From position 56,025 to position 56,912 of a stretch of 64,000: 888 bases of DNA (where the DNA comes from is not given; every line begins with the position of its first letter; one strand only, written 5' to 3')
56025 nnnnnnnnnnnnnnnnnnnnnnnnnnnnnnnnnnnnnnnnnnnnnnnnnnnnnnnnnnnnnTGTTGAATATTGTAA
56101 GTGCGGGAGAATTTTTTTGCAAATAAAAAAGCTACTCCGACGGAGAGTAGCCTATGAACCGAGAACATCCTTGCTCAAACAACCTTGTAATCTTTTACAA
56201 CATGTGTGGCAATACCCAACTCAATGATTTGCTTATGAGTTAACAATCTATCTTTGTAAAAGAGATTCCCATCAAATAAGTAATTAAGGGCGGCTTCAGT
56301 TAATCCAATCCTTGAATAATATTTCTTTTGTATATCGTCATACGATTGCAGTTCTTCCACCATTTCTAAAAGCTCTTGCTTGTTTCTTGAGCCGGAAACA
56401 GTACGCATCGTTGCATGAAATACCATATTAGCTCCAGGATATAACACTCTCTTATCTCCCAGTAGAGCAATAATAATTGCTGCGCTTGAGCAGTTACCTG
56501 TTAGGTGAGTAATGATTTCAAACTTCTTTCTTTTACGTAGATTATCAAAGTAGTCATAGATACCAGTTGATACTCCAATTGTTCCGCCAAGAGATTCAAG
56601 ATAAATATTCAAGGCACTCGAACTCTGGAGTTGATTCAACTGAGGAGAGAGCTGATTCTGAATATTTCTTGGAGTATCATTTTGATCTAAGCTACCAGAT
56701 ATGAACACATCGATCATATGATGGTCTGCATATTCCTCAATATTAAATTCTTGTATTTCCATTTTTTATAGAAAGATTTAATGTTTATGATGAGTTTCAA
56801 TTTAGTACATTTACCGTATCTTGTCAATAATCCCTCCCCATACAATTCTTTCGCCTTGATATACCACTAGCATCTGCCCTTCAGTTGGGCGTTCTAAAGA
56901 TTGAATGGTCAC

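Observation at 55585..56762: Bona fide SET-domain lysine methyltransferase next to a standalone ClpP-like peptidase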

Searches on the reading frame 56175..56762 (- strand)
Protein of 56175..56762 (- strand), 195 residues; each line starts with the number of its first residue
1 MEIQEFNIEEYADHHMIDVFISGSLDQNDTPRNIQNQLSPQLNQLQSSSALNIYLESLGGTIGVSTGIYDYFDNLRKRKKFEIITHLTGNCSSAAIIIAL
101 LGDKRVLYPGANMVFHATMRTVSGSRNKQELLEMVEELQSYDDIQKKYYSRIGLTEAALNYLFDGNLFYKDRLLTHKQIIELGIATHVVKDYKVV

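Call 3: search_protein_families(library=pfam, proteins=[window:56175-56762:-], max_evalue=1)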
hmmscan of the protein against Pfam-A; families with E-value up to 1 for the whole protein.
window:56175-56762:- (195 aa): 1 family
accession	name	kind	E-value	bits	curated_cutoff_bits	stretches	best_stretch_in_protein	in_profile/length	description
PF00574.28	CLP_protease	-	8.6e-11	42.5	20.2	1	19-190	19-180/182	Clp protease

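Call 4: search_protein_families(library=ncbifam, proteins=[window:56175-56762:-], max_evalue=1)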
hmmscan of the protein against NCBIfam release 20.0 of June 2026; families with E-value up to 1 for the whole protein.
window:56175-56762:- (195 aa): 8 families
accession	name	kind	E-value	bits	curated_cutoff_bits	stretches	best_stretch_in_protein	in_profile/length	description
NF045542.1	Clp_rel_HeadMat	equivalog_domain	2.9e-14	53.4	120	1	18-186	2-163/165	head maturation protease, ClpP-related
NF045540.1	scaf_prot_MCP1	exception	3.4e-10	39.3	475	1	37-192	19-164/652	ClpP-like prohead protease/major capsid protein fusion protein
NF009205.0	PRK12553.1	subfamily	2.7e-08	33.7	228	1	19-193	40-206/211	ATP-dependent Clp protease proteolytic subunit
NF001368.0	PRK00277.1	subfamily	4.1e-05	23.5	249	1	34-129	49-141/203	ATP-dependent Clp protease proteolytic subunit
NF011091.0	PRK14514.1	equivalog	8.8e-05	22.2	361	1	20-130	58-164/221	ATP-dependent Clp endopeptidase proteolytic subunit ClpP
NF011089.0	PRK14512.1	equivalog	0.00058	19.7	251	1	19-126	31-134/200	ATP-dependent Clp protease proteolytic subunit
TIGR00493.1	clpP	equivalog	0.0024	17.7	308.6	1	20-130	31-137/192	ATP-dependent Clp endopeptidase proteolytic subunit ClpP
TIGR00706.1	SppA_dom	equivalog_domain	0.012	15.2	155.45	1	30-105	15-87/208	signal peptide peptidase SppA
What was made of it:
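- On Canonical ClpP (TIGR00493 and the NF0090xx/NF0110xx equivalogs): The best ClpP model, NF009205, scores 33.7 against 228 (call 4).
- On Phage ClpP-related head-maturation protease (NF045542): 53.4 bits against 120 (call 4).
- TIGR00493 scores 17.7 against 308.6, and all ClpP equivalog models fall far below their cut-offs (call 4).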

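Call 9: find_homologous_proteins(query=window:56175-56762:-)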
Query window:56175-56762:- (195 aa): 1 proteins with E <= 0.001 among 107 candidates.
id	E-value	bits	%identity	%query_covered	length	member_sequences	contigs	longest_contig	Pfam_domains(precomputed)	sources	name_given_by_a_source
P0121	8.3e-123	425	100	100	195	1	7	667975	PF00574.29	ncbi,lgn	ncbi:MAG TPA: ATP-dependent Clp protease proteolytic subunit [Candidatus Paceibacterota bacterium]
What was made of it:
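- The identical ClpP-like protein sits on a 668-kb contig (call 9).
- Tried and rejected: It found only the protein itself (call 9).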

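Call 12: find_encoding_contigs(protein=P0121, flank=10000, max_places=8)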
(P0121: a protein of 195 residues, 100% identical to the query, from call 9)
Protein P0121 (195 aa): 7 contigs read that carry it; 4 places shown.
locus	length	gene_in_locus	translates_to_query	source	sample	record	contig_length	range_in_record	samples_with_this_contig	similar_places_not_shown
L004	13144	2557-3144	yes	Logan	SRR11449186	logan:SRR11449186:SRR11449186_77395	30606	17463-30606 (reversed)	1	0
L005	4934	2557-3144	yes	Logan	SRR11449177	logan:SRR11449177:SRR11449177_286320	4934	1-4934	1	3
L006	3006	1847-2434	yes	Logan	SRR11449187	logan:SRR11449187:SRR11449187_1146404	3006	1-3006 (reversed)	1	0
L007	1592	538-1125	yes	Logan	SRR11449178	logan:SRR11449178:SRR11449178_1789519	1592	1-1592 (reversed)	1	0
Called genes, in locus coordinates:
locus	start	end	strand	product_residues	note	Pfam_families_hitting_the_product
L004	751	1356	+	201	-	-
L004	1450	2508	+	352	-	PF02540:NAD_synthase (faint), PF03054:tRNA_Me_trans, PF20259:tRNA_Me_trans_M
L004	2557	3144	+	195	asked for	PF00574:CLP_protease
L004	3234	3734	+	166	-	PF21549:PRDM2_PR (faint), PF00856:SET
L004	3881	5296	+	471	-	PF21760:SecD_1st, PF22599:SecDF_P1_head, PF02355:SecD_SecF_C, PF03176:MMPL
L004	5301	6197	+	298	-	PF07549:Sec_GG, PF02355:SecD_SecF_C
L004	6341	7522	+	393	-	PF01471:PG_binding_1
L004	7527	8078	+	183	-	PF01195:Pept_tRNA_hydro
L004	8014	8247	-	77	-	-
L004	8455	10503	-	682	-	-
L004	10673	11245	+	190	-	-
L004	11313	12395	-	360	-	PF21543:CvfB_2nd (faint), PF23459:S1_RRP5 (faint), PF00575:S1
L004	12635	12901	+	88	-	-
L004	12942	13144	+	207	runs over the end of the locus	PF13483:Lactamase_B_3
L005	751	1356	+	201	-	-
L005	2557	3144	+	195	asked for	PF00574:CLP_protease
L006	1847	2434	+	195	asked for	PF00574:CLP_protease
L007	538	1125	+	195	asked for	PF00574:CLP_protease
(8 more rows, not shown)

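Call 14: search_solved_structures(query=window:56175-56762:-, max_evalue=0.01, show_alignments=3)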
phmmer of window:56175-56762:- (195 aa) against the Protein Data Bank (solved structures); distinct sequences matched with E-value up to 0.01: 0.
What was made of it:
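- No sequence-level PDB match was found (call 14).
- Tried and rejected: No hit at E<=0.01 (call 14).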

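Call 27: search_protein_representatives(protein=window:56175-56762:-)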
Query: 195 residues. Proteins with E-value up to 0.001 (for the whole library): 603; up to 1e-10: 5; up to 1e-30: 1. The best 150 are listed.
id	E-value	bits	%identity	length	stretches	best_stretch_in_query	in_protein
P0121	2.6e-123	425.1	100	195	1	1-195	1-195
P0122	2.4e-17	79.9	36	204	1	32-188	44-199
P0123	1.5e-12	64.3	30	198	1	35-193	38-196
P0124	1.4e-11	61.2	34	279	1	40-189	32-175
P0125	5.2e-11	59.2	34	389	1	28-193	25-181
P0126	2.8e-10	56.9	33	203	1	37-192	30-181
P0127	1.2e-09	54.8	31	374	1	8-188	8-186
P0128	2.2e-09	54.0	30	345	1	41-194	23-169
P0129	3.5e-09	53.3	33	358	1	19-194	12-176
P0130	1.1e-08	51.7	31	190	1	20-189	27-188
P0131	1.2e-08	51.6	30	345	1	43-194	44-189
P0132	1.5e-08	51.2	32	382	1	51-192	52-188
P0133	1.7e-08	51.1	33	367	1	38-187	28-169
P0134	1.9e-08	50.9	32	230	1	49-191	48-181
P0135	2.4e-08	50.6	33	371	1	18-189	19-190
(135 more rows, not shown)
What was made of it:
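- Tried and rejected: The exhaustive search was needed (call 27).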

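Call 28: search_protein_families(library=phrogs, proteins=[window:56175-56762:-, P0122, P0123, P0124, P0125, P0126, P0127, P0128, P0129, P0130], max_evalue=0.001)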
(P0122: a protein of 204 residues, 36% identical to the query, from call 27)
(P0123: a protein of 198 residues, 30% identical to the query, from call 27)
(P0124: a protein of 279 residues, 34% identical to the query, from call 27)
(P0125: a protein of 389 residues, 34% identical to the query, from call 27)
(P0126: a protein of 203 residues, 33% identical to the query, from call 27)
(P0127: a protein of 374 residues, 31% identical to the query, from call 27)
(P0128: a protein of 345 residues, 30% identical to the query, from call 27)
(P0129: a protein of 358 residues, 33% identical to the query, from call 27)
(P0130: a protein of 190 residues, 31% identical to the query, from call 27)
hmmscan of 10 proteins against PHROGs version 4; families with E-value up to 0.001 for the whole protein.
window:56175-56762:- (195 aa): 9 families
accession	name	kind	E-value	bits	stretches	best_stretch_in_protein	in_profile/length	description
phrog_1684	-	head and packaging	1.7e-13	51.7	1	37-189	62-203/284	head maturation protease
phrog_94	-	head and packaging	6.4e-11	43.4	1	8-157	72-223/622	head maturation protease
phrog_2976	-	head and packaging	8.5e-11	43.2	1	6-191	9-184/394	head maturation protease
phrog_1827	-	other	1.8e-09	38.3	1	37-169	41-167/202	ATP-dependent protease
phrog_5410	-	other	1.6e-08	35.2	1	29-162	37-163/323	ATP-dependent protease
phrog_33547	-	unknown function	1.9e-07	31.4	1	46-187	27-157/357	-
phrog_133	-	head and packaging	4.5e-07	29.9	1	36-193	36-183/668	head maturation protease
phrog_53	-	head and packaging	1.5e-06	28.7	1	34-191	104-281/583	head maturation protease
phrog_26628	-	head and packaging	1.1e-05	26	1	38-188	56-197/290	head maturation protease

P0122 (204 aa): 5 families
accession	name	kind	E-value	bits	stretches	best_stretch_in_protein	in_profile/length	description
phrog_5410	-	other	4.1e-07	30.5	1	42-160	39-145/323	ATP-dependent protease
phrog_94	-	head and packaging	5.1e-06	27.2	1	59-131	117-183/622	head maturation protease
phrog_1827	-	other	1.3e-05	25.6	1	61-192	54-175/202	ATP-dependent protease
phrog_26628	-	head and packaging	8.7e-05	23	1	60-161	67-162/290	head maturation protease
phrog_1684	-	head and packaging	0.00013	22.6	1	60-166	73-172/284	head maturation protease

P0123 (198 aa): 5 families
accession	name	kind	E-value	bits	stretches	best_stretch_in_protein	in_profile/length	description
phrog_1827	-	other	1.7e-07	31.8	1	45-182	46-173/202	ATP-dependent protease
phrog_1684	-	head and packaging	3e-06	27.9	1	52-193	73-204/284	head maturation protease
phrog_5410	-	other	6.3e-06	26.6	1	52-155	56-152/323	ATP-dependent protease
phrog_133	-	head and packaging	0.00012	21.9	1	48-194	45-181/668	head maturation protease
phrog_94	-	head and packaging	0.00017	22.2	1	38-121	93-181/622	head maturation protease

P0124 (279 aa): 14 families
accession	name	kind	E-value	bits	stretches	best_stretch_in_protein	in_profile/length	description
phrog_94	-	head and packaging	1.8e-43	150.9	1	2-222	80-287/622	head maturation protease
phrog_133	-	head and packaging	1.3e-33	117.6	1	5-216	22-213/668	head maturation protease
phrog_2976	-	head and packaging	7.9e-32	112.4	1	16-206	27-210/394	head maturation protease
phrog_3348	-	unknown function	2.1e-26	94.1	1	24-226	50-243/386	-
phrog_1684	-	head and packaging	5.3e-26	92.7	1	4-215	42-248/284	head maturation protease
phrog_33547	-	unknown function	3e-25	89.9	1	24-259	14-237/357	-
phrog_53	-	head and packaging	5.5e-21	76.4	1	5-176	79-280/583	head maturation protease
phrog_20705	-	head and packaging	2.3e-15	56.9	1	19-176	189-347/690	virion structural protein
phrog_1827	-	other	4.1e-15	56.7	1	26-140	38-149/202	ATP-dependent protease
phrog_5410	-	other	6.4e-15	56.2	1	29-126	44-137/323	ATP-dependent protease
phrog_23753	-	head and packaging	1.9e-12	48.4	1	28-174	31-171/298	head maturation protease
phrog_11747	-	unknown function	6.5e-09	36.4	1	29-112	51-132/290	-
phrog_13984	-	unknown function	1.4e-08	35.9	1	23-100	43-117/123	-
phrog_26628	-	head and packaging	0.00083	19.8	0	26-111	52-135/290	head maturation protease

P0125 (389 aa): 9 families
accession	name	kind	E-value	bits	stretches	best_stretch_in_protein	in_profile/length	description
phrog_94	-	head and packaging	2e-35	124.4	1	40-379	115-447/622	head maturation protease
phrog_133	-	head and packaging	3.7e-25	89.6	1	27-210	34-189/668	head maturation protease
phrog_2976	-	head and packaging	1.4e-24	88.5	1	25-330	35-320/394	head maturation protease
phrog_33547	-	unknown function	1.1e-23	84.8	1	19-314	9-263/357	-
phrog_1684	-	head and packaging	1.8e-22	81.2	1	43-231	73-260/284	head maturation protease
phrog_20705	-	head and packaging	1.7e-18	67.3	1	28-183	197-351/690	virion structural protein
phrog_3348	-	unknown function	3.1e-17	63.9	1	30-185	55-206/386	-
phrog_5410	-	other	8.5e-12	45.9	1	41-141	54-150/323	ATP-dependent protease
phrog_1827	-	other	8.4e-09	36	1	40-142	50-148/202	ATP-dependent protease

P0126 (203 aa): 9 families
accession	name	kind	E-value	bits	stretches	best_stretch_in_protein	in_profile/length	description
phrog_94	-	head and packaging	1.4e-20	75.3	1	11-185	77-256/622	head maturation protease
phrog_2976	-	head and packaging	5.9e-13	50.3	1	15-186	21-189/394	head maturation protease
phrog_5410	-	other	4e-11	43.7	1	33-107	44-119/323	ATP-dependent protease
phrog_1827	-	other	7.3e-11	42.8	1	34-108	42-117/202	ATP-dependent protease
phrog_1684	-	head and packaging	5.2e-08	33.7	1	42-191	71-213/284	head maturation protease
phrog_33547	-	unknown function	7.2e-08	32.8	1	31-178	17-158/357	-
phrog_53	-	head and packaging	1.4e-07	32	1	18-102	94-178/583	head maturation protease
phrog_133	-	head and packaging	1e-06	28.7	1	16-185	21-185/668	head maturation protease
phrog_3348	-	unknown function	0.00019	21.8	1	17-110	40-134/386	-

P0127 (374 aa): 13 families
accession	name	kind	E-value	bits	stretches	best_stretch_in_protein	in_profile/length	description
phrog_94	-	head and packaging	4e-51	176.2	1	13-341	79-407/622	head maturation protease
phrog_2976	-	head and packaging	6.6e-40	139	1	13-341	19-325/394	head maturation protease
phrog_1684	-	head and packaging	3.5e-34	119.6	1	35-253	58-273/284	head maturation protease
phrog_133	-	head and packaging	1.7e-30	107.3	1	36-225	34-217/668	head maturation protease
phrog_53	-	head and packaging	5.5e-27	96.1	1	9-351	71-442/583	head maturation protease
phrog_3348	-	unknown function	1.3e-26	94.8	1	41-192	57-203/386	-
phrog_1827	-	other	1e-19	71.7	1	43-180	42-176/202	ATP-dependent protease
phrog_5410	-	other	4.6e-16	59.9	1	43-161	45-163/323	ATP-dependent protease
phrog_33547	-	unknown function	4.4e-10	40.1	1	53-187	30-159/357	-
phrog_13984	-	unknown function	3.7e-06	28.1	1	41-112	51-120/123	-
phrog_26024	-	other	4.1e-05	24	1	39-117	51-127/202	protease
phrog_21683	-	unknown function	0.00027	21.1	1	47-109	34-95/337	-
phrog_11747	-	unknown function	0.00075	19.8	0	46-111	55-122/290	-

P0128 (345 aa): 11 families
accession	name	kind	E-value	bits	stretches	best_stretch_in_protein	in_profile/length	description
phrog_94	-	head and packaging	5e-36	126.4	1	24-333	112-390/622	head maturation protease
phrog_2976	-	head and packaging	7e-30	106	1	14-319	35-323/394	head maturation protease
phrog_133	-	head and packaging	4.9e-28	99.1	1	14-298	32-211/668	head maturation protease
phrog_1684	-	head and packaging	2e-26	94.1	1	23-176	66-215/284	head maturation protease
phrog_3348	-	unknown function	1.2e-22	81.7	1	22-334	58-365/386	-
phrog_53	-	head and packaging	2e-21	77.8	1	20-338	109-451/583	head maturation protease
phrog_1827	-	other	7.3e-11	42.8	1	24-157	46-175/202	ATP-dependent protease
phrog_20705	-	head and packaging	1.7e-08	34.2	1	29-163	209-345/690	virion structural protein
phrog_33547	-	unknown function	3.9e-07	30.4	1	30-162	29-157/357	-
phrog_5410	-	other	2.6e-05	24.6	1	29-130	54-152/323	ATP-dependent protease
phrog_11747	-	unknown function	0.00061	20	0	23-87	55-117/290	-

P0129 (358 aa): 11 families
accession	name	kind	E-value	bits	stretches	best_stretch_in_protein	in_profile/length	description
phrog_94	-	head and packaging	1.9e-25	91.4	1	27-199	108-286/622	head maturation protease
phrog_33547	-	unknown function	2.2e-24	87.1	1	15-302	8-292/357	-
phrog_133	-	head and packaging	1.7e-22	80.8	1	13-196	23-208/668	head maturation protease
phrog_1684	-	head and packaging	2.3e-17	64.4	1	36-183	71-215/284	head maturation protease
phrog_2976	-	head and packaging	3e-17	64.4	1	15-196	26-205/394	head maturation protease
phrog_3348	-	unknown function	1.2e-13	52.1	1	22-199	51-231/386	-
phrog_53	-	head and packaging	1.5e-13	51.8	1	43-213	122-311/583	head maturation protease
phrog_5410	-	other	2.1e-10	41.3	1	37-149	54-163/323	ATP-dependent protease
phrog_20705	-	head and packaging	1.2e-07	31.4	1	15-179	188-354/690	virion structural protein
phrog_11321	-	unknown function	6.2e-05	23.6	1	301-355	269-325/327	-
phrog_6136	-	unknown function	0.00011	23.2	0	228-292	19-81/120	-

P0130 (190 aa): 11 families
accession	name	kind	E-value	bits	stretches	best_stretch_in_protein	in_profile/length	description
phrog_94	-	head and packaging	9.1e-38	132.1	1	6-190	63-252/622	head maturation protease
phrog_133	-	head and packaging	9.3e-27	94.9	1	35-188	33-179/668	head maturation protease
phrog_2976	-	head and packaging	7.2e-26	92.8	1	21-188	18-182/394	head maturation protease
phrog_53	-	head and packaging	5.5e-18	66.4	1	34-188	100-279/583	head maturation protease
phrog_3348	-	unknown function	1.9e-17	64.6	1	36-188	52-198/386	-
phrog_1684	-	head and packaging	3.3e-16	60.6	1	35-187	58-202/284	head maturation protease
phrog_1827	-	other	2.1e-13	51.1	1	46-177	46-172/202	ATP-dependent protease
phrog_23753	-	head and packaging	7.2e-09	36.7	1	28-187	20-171/298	head maturation protease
phrog_5410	-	other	2.8e-07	31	1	53-125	56-126/323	ATP-dependent protease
phrog_33547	-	unknown function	4.8e-07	30.1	1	45-176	22-148/357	-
phrog_13984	-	unknown function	7.8e-07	30.3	1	50-111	58-117/123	-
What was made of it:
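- Closest known: Phage ClpP-related head-maturation proteases. Same: These are the best-scoring families for the ClpP-like protein (calls 4, 28).
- The best NCBIfam and PHROG matches are head-maturation proteases: NF045542 at 53.4 bits and phrog_1684 at 1.7e-13 (calls 4, 28).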
